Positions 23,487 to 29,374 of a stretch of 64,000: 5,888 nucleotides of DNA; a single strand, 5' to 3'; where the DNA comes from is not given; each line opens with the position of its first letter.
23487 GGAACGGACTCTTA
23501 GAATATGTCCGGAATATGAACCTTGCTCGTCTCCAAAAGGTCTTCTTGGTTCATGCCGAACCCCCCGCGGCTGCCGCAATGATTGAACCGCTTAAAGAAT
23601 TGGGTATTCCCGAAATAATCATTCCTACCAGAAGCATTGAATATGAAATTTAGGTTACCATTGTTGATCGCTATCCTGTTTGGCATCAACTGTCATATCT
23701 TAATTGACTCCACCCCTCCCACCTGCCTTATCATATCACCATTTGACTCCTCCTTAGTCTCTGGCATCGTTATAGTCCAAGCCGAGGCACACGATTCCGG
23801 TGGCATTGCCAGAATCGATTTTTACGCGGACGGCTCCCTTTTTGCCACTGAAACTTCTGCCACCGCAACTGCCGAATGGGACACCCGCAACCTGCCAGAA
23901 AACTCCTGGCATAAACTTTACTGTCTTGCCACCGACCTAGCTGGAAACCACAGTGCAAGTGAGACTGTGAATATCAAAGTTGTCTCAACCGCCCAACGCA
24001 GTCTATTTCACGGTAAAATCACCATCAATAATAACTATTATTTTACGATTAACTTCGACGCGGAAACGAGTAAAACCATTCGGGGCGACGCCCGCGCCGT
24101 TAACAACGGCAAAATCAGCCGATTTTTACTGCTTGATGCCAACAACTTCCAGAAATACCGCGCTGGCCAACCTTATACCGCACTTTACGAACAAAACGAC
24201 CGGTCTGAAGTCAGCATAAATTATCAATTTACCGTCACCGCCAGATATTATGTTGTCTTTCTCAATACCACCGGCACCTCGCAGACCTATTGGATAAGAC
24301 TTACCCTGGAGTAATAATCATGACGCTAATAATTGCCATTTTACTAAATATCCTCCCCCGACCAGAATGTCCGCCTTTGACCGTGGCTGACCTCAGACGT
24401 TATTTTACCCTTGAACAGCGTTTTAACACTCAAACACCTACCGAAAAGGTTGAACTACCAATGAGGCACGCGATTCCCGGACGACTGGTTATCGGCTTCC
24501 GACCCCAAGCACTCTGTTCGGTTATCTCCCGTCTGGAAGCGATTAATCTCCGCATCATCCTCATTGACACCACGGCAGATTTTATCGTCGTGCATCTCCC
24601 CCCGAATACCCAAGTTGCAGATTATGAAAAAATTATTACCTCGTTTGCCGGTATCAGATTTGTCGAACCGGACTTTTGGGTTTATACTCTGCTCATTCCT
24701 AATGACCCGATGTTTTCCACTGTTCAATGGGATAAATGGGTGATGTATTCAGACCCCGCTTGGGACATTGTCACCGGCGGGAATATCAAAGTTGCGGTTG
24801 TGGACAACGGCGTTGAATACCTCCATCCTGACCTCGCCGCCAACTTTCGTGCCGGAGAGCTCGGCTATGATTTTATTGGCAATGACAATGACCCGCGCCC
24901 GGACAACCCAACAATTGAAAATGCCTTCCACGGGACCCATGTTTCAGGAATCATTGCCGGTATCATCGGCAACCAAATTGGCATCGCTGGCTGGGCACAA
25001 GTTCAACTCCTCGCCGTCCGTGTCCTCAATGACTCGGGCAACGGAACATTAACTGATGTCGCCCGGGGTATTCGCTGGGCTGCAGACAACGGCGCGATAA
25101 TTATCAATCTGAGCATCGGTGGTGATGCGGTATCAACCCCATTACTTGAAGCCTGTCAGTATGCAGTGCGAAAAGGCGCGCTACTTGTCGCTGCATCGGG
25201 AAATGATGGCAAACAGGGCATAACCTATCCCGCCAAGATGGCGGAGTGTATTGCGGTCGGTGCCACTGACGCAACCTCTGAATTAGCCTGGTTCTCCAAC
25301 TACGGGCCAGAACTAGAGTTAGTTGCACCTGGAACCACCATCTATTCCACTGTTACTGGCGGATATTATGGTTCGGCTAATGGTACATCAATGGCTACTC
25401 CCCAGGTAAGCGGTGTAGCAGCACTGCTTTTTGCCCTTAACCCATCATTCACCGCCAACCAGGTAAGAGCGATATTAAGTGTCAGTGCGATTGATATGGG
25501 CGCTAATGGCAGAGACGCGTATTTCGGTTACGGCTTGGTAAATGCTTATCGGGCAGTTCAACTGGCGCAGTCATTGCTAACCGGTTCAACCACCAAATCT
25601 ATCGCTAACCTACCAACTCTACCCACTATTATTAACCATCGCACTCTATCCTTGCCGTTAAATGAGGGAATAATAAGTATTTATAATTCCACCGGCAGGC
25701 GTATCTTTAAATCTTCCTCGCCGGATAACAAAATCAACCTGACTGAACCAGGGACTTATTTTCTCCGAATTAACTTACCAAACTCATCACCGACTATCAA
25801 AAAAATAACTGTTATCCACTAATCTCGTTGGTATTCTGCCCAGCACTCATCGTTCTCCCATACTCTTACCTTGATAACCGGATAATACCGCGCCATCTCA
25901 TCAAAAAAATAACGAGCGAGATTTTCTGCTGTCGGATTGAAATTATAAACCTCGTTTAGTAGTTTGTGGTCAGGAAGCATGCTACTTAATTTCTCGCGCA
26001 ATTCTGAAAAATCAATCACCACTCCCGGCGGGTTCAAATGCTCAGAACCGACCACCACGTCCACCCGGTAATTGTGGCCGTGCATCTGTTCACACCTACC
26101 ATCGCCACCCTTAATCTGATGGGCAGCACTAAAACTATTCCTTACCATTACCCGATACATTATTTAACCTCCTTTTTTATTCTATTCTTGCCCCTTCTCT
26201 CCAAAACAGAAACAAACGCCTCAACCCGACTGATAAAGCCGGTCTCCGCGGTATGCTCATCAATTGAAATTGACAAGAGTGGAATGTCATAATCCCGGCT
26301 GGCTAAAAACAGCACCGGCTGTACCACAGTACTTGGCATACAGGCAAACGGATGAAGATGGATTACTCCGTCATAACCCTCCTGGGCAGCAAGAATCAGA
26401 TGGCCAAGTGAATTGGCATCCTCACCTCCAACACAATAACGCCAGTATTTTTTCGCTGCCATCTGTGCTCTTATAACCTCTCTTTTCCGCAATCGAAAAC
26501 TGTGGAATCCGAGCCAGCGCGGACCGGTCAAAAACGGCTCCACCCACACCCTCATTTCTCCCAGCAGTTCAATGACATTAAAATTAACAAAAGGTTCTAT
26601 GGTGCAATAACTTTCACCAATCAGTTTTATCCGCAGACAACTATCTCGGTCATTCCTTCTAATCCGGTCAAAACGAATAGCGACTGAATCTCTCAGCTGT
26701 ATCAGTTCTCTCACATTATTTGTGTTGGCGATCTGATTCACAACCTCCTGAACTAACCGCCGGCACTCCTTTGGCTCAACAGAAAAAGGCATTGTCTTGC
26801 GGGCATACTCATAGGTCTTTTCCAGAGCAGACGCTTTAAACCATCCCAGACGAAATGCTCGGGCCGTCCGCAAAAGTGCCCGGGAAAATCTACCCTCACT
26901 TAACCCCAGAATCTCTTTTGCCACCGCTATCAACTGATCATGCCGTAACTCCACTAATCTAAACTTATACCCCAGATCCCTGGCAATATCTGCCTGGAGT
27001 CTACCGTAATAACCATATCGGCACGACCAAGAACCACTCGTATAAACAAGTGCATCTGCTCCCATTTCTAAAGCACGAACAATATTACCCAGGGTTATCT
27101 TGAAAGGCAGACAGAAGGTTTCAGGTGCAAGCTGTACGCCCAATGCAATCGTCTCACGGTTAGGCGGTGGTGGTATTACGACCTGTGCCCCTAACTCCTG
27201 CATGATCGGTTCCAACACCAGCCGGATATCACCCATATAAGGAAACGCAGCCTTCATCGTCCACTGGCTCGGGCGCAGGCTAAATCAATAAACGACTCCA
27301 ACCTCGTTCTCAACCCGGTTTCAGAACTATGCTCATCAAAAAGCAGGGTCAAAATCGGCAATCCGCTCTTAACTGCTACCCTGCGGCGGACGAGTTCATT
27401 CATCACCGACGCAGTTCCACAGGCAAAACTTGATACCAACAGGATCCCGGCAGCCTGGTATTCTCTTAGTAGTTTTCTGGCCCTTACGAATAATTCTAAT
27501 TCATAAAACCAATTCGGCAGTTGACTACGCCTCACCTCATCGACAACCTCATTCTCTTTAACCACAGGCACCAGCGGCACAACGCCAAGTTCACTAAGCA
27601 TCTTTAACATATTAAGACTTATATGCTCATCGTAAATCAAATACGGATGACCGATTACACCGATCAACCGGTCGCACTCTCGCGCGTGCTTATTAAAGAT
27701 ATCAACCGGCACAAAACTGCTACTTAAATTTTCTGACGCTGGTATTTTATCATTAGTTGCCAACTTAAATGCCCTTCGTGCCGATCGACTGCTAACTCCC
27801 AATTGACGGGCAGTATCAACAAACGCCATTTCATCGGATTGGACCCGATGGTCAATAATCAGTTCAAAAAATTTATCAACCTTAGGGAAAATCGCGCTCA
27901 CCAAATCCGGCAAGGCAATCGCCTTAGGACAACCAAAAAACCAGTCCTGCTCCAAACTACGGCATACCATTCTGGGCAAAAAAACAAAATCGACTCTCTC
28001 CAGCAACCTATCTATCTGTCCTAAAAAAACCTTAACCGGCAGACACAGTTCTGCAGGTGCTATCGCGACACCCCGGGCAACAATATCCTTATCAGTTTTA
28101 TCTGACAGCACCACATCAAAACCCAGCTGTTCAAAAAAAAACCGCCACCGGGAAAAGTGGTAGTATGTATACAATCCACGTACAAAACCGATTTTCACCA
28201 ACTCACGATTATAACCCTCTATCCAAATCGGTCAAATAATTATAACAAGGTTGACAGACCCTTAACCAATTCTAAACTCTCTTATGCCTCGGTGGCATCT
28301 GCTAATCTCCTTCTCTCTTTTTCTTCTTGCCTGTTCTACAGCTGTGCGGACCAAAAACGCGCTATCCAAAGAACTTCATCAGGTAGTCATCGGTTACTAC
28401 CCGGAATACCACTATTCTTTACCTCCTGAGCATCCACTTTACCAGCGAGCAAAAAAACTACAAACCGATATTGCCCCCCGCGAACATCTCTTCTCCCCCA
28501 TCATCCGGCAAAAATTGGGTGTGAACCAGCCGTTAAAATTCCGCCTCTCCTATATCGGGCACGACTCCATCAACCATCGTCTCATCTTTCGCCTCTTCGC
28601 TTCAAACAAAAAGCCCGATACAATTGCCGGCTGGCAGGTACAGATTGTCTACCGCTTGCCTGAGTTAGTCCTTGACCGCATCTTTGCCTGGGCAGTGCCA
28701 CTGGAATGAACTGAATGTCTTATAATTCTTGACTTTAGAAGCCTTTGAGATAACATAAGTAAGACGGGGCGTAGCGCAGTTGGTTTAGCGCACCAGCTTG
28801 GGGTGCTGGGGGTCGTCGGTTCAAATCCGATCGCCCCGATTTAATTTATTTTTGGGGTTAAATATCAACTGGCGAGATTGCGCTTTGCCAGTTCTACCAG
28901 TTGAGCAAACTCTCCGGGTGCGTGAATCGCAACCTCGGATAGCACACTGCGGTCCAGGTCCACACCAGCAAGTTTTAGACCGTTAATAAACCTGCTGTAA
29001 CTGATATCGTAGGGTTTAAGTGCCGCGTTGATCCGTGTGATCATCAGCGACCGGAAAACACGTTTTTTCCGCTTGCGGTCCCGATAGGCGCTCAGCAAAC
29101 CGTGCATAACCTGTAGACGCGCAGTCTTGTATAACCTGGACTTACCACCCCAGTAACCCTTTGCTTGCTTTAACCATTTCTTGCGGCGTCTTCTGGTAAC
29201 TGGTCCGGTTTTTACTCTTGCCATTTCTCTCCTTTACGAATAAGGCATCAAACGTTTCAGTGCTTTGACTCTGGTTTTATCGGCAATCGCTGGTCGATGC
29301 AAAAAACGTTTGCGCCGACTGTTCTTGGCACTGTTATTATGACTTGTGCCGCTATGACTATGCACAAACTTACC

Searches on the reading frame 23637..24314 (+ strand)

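Call 48: search_protein_families(library=pfam, proteins=[window:23637-24314:+], max_evalue=0.01)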
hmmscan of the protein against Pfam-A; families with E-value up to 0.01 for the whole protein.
window:23637-24314:+ (225 aa): 1 family
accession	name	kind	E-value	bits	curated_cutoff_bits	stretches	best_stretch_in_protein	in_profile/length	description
PF17957.7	Big_7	-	3.2e-14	53.7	24.1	1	28-90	1-65/70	Bacterial Ig domain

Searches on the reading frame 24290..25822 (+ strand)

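Call 48: search_protein_families(library=pfam, proteins=[window:24290-25822:+], max_evalue=0.01)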
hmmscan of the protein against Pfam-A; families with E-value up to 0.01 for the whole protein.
window:24290-25822:+ (510 aa): 2 families
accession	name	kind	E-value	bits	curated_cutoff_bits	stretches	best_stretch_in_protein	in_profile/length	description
PF00082.27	Peptidase_S8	-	1.9e-59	201.8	21.8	1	164-415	2-288/288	Subtilase family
PF18962.6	Por_Secre_tail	-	0.0036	18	27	1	461-508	23-75/75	Secretion system C-terminal sorting domain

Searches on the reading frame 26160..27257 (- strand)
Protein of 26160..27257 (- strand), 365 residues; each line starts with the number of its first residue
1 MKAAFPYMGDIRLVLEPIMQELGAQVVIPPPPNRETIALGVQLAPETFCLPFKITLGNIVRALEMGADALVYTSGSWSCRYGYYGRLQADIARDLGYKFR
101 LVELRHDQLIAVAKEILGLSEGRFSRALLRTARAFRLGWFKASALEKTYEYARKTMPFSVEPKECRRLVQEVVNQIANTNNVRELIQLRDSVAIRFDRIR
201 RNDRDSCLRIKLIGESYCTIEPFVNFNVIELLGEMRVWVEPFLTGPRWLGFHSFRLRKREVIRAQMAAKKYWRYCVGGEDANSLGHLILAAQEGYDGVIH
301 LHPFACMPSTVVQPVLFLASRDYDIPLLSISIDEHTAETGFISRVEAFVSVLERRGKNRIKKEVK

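Call 5: search_protein_families(library=pfam, proteins=[window:26160-27257:-], max_evalue=0.01)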
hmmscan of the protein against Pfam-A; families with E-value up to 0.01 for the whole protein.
window:26160-27257:- (365 aa): 2 families
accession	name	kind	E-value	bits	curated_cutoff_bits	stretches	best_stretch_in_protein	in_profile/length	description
PF09989.15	DUF2229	-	7.5e-10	39.2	29.4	1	18-70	20-73/218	CoA enzyme activase uncharacterised domain (DUF2229)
PF06050.19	HGD-D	-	3.2e-07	30.7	28.4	1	141-350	132-340/342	2-hydroxyglutaryl-CoA dehydratase, D-component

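Call 6: search_protein_families(library=ncbifam, proteins=[window:26160-27257:-], max_evalue=0.01)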
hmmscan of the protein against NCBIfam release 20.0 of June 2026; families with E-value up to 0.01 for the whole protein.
window:26160-27257:- (365 aa): 0 families

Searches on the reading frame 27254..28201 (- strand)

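Call 5: search_protein_families(library=pfam, proteins=[window:27254-28201:-], max_evalue=0.01)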
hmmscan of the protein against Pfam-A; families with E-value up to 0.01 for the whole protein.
window:27254-28201:- (315 aa): 2 families
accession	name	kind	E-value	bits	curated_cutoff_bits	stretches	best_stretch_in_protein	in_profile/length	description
PF09989.15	DUF2229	-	2.5e-38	132.3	29.4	1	3-210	1-213/218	CoA enzyme activase uncharacterised domain (DUF2229)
PF06050.19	HGD-D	-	6.6e-08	32.9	28.4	1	241-306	275-340/342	2-hydroxyglutaryl-CoA dehydratase, D-component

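Call 6: search_protein_families(library=ncbifam, proteins=[window:27254-28201:-], max_evalue=0.01)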
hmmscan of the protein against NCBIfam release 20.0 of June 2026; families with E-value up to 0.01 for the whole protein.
window:27254-28201:- (315 aa): 2 families
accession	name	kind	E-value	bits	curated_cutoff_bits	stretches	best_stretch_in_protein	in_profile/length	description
TIGR03286.1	methan_mark_15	hypoth_equivalog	0.00032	19.8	455.75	1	238-308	60-131/404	methanogenesis marker 15 protein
NF040772.1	double_cubane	equivalog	0.004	16.3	350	1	242-306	306-370/372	double-cubane-cluster-containing anaerobic reductase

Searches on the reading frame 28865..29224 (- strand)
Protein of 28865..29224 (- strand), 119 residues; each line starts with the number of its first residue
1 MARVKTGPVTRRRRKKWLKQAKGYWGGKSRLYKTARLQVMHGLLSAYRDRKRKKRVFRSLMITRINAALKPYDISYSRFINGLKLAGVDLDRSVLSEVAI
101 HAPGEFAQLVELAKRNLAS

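Call 48: search_protein_families(library=pfam, proteins=[window:28865-29224:-], max_evalue=0.01)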
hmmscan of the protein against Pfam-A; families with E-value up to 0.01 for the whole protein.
window:28865-29224:- (119 aa): 1 family
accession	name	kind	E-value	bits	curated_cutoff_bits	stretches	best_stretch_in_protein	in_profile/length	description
PF00453.23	Ribosomal_L20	-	3.2e-41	140.2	30.8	1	3-109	1-107/107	Ribosomal protein L20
